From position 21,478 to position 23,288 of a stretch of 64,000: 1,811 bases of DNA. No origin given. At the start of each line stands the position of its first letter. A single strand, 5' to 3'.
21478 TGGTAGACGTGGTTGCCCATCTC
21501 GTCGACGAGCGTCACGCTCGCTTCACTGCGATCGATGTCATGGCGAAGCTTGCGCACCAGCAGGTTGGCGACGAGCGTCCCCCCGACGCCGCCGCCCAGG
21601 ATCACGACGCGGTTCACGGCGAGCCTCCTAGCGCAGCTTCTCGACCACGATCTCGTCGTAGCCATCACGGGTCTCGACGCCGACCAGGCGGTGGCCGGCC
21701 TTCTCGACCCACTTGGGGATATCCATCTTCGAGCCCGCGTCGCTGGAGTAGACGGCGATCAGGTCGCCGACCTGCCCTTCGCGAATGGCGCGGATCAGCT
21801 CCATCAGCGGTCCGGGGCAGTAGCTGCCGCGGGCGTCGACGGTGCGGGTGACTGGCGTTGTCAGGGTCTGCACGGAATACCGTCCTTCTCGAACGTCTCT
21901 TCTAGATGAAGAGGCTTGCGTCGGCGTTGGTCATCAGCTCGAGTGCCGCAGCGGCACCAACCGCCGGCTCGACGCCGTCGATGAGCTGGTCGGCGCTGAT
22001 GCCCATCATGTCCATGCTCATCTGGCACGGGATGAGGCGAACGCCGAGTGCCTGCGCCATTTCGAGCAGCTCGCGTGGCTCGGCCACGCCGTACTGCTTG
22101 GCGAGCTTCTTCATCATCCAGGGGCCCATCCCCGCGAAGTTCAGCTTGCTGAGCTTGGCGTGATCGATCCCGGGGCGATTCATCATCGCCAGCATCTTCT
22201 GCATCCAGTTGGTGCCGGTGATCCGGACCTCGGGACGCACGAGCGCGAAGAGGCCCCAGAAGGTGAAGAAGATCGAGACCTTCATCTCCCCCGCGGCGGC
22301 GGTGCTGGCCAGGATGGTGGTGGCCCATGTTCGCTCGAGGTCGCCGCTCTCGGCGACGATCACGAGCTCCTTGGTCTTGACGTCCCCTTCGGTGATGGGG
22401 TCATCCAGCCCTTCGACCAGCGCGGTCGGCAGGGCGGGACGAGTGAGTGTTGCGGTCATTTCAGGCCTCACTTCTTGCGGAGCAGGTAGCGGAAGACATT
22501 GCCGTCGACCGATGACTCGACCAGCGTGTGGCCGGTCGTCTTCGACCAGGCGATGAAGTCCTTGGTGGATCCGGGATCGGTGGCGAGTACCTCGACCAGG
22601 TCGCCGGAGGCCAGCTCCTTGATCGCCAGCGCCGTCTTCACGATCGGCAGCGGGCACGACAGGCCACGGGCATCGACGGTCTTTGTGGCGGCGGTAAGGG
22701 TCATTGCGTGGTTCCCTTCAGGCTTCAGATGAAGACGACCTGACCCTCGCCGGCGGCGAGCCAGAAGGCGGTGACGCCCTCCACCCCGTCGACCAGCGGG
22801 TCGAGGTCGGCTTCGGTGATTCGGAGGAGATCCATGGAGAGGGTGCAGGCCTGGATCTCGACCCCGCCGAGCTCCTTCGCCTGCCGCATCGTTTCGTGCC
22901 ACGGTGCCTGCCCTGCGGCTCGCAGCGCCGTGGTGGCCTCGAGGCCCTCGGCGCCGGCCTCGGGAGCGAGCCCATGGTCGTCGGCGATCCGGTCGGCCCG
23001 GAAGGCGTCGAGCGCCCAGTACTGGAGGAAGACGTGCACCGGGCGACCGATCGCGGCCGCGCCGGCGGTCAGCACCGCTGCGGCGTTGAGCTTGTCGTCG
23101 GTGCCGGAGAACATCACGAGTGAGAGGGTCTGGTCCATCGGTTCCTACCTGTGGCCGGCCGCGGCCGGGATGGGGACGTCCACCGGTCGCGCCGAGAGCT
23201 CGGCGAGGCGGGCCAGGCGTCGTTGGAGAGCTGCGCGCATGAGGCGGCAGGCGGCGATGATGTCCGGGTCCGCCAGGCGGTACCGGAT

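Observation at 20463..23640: Second sulfur-relay operon: arsR-family, dsrE, tusA, long dsrE-like, tusA, sqr, then a P2-type cation ATPase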

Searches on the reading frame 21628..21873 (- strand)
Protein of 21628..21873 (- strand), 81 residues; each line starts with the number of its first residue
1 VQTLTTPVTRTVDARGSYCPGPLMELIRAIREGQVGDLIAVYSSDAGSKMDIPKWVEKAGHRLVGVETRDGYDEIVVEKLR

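Call 3: search_protein_families(library=pfam, proteins=[window:21628-21873:-], max_evalue=0.01)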
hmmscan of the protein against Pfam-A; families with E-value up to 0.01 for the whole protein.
window:21628-21873:- (81 aa): 1 family
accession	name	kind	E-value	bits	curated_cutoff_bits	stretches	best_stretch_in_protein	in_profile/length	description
PF01206.22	TusA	-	5.5e-21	74.6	28.6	1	10-79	1-70/70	Sulfurtransferase TusA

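Call 4: search_protein_families(library=ncbifam, proteins=[window:21628-21873:-], max_evalue=0.01)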
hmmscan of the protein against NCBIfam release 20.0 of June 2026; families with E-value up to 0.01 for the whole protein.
window:21628-21873:- (81 aa): 5 families
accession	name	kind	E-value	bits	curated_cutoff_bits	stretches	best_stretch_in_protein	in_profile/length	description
NF001423.0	PRK00299.1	equivalog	4.7e-10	39.2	78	1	1-70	1-70/82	sulfurtransferase TusA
NF008242.0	PRK11018.1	equivalog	0.00026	20.6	79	1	9-68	8-67/78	sulfurtransferase-like selenium metabolism protein YedF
TIGR03527.1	selenium_YedF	equivalog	0.00082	19.3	110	1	12-75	1-64/194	sulfurtransferase-like selenium metabolism protein YedF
NF041048.1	TusA_like_YeeD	exception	0.0048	16.6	147.5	1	14-63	6-55/72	thiosulfate utilization sulfurtransferase TsuB/YeeD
NF049973.1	radical_Rv1681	equivalog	0.005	15.8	380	1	23-73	2-48/326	Rv1681 family radical SAM protein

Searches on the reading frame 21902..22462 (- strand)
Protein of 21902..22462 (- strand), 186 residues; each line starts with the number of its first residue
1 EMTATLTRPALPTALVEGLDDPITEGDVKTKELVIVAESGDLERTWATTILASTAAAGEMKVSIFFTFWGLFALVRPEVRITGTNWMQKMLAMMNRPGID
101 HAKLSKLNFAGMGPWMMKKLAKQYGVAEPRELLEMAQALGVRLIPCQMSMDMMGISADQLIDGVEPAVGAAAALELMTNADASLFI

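Call 34: search_solved_structures(query=window:21902-22462:-, max_evalue=1, show_alignments=2)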
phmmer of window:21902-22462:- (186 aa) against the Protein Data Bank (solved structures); distinct sequences matched with E-value up to 1: 4.
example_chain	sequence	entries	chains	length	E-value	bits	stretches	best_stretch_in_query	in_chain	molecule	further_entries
3pnx_A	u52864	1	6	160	1.1e-14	57.8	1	30-165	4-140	Putative sulfurtransferase dsrE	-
2qs7_A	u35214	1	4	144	2.2e-13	53.5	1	28-177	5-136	Uncharacterized protein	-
3mc3_A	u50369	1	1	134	6.2e-08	35.8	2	26-71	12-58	DsrE/DsrF-like family protein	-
5oql_e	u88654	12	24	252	0.018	18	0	3-45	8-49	Emg1 | Nucleolar essential protein 1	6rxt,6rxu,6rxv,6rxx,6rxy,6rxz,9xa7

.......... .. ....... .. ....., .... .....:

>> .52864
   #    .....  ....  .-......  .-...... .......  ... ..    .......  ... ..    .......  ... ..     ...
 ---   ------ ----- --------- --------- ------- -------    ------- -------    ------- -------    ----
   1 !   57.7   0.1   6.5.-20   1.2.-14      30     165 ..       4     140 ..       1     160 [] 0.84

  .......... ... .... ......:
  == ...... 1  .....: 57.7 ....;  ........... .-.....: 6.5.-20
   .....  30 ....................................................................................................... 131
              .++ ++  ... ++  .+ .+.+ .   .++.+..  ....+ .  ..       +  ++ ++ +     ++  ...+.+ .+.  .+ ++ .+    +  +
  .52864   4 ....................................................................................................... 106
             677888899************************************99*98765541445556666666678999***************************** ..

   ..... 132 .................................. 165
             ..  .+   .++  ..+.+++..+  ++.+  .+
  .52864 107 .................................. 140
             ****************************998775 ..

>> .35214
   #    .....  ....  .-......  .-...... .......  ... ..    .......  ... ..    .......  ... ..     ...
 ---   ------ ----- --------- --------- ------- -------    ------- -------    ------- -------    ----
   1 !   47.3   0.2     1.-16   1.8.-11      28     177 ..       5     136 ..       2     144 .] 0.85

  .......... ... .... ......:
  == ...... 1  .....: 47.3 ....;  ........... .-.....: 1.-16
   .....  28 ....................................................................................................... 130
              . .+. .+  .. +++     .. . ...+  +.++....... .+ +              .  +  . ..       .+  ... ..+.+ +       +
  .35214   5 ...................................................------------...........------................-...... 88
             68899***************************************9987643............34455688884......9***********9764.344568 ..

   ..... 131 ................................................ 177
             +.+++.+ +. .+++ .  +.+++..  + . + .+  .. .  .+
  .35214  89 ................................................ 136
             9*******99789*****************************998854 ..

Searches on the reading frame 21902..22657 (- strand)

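Call 3: search_protein_families(library=pfam, proteins=[window:21902-22657:-], max_evalue=0.01)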
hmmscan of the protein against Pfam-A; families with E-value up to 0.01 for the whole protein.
window:21902-22657:- (251 aa): 2 families
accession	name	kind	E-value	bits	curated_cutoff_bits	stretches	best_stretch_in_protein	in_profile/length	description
PF13686.11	DrsE_2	-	3.1e-43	147.9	25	1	95-250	2-156/156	DsrE/DsrF/DrsH-like family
PF02635.20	DsrE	-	1.8e-06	28.5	22.7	1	191-247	57-112/116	DsrE/DsrF-like family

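Call 4: search_protein_families(library=ncbifam, proteins=[window:21902-22657:-], max_evalue=0.01)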
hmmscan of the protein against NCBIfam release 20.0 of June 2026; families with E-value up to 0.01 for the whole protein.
window:21902-22657:- (251 aa): 1 family
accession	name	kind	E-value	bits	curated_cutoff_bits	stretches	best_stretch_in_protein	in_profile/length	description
NF047629.1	SulfCarrDsrE2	equivalog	2.2e-23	83.2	210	1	94-251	2-159/159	sulfur carrier protein DsrE2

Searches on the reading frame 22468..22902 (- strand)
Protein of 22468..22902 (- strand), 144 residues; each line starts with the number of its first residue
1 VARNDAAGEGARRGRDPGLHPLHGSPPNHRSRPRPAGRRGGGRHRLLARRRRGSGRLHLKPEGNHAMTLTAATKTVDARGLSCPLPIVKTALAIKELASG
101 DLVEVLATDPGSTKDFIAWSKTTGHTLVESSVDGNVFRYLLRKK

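Call 3: search_protein_families(library=pfam, proteins=[window:22468-22902:-], max_evalue=0.01)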
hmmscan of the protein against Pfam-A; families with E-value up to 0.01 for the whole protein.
window:22468-22902:- (144 aa): 1 family
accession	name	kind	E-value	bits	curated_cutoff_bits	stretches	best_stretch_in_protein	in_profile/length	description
PF01206.22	TusA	-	1.2e-22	80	28.6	1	74-143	1-70/70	Sulfurtransferase TusA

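Call 4: search_protein_families(library=ncbifam, proteins=[window:22468-22902:-], max_evalue=0.01)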
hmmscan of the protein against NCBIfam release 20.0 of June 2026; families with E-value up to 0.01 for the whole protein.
window:22468-22902:- (144 aa): 4 families
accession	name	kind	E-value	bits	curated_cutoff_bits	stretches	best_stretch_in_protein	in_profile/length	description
NF001423.0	PRK00299.1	equivalog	8.3e-15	54.4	78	1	70-144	6-80/82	sulfurtransferase TusA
NF008242.0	PRK11018.1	equivalog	2.6e-10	39.8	79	1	72-143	7-78/78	sulfurtransferase-like selenium metabolism protein YedF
TIGR03527.1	selenium_YedF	equivalog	9.2e-05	22.4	110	1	76-142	1-67/194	sulfurtransferase-like selenium metabolism protein YedF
NF041048.1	TusA_like_YeeD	exception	0.0056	16.3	147.5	1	75-128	3-56/72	thiosulfate utilization sulfurtransferase TsuB/YeeD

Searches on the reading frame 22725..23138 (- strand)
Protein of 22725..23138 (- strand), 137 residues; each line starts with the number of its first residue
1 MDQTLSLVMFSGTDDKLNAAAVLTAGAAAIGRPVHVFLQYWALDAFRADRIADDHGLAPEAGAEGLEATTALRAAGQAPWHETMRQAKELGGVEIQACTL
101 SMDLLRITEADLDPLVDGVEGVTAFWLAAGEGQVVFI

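Call 3: search_protein_families(library=pfam, proteins=[window:22725-23138:-], max_evalue=0.01)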
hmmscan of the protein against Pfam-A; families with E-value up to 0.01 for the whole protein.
window:22725-23138:- (137 aa): 1 family
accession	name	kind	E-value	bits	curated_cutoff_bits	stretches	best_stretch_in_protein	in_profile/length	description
PF13686.11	DrsE_2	-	5e-15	56.2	25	2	3-51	3-51/156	DsrE/DsrF/DrsH-like family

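Call 4: search_protein_families(library=ncbifam, proteins=[window:22725-23138:-], max_evalue=0.01)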
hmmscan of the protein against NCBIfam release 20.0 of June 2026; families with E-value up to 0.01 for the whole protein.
window:22725-23138:- (137 aa): 1 family
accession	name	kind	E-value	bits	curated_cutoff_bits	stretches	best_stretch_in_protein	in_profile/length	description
NF047629.1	SulfCarrDsrE2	equivalog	1.4e-05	25.4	210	0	72-135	95-156/159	sulfur carrier protein DsrE2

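Call 35: search_solved_structures(query=window:22725-23138:-, max_evalue=1, show_alignments=2)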
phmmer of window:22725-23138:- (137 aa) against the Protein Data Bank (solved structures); distinct sequences matched with E-value up to 1: 2.
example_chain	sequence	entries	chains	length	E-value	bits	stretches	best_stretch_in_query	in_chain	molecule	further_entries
2qs7_A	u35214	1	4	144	1.2e-18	70.5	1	4-137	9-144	Uncharacterized protein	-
3pnx_A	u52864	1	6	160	0.052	16.7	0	4-51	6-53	Putative sulfurtransferase dsrE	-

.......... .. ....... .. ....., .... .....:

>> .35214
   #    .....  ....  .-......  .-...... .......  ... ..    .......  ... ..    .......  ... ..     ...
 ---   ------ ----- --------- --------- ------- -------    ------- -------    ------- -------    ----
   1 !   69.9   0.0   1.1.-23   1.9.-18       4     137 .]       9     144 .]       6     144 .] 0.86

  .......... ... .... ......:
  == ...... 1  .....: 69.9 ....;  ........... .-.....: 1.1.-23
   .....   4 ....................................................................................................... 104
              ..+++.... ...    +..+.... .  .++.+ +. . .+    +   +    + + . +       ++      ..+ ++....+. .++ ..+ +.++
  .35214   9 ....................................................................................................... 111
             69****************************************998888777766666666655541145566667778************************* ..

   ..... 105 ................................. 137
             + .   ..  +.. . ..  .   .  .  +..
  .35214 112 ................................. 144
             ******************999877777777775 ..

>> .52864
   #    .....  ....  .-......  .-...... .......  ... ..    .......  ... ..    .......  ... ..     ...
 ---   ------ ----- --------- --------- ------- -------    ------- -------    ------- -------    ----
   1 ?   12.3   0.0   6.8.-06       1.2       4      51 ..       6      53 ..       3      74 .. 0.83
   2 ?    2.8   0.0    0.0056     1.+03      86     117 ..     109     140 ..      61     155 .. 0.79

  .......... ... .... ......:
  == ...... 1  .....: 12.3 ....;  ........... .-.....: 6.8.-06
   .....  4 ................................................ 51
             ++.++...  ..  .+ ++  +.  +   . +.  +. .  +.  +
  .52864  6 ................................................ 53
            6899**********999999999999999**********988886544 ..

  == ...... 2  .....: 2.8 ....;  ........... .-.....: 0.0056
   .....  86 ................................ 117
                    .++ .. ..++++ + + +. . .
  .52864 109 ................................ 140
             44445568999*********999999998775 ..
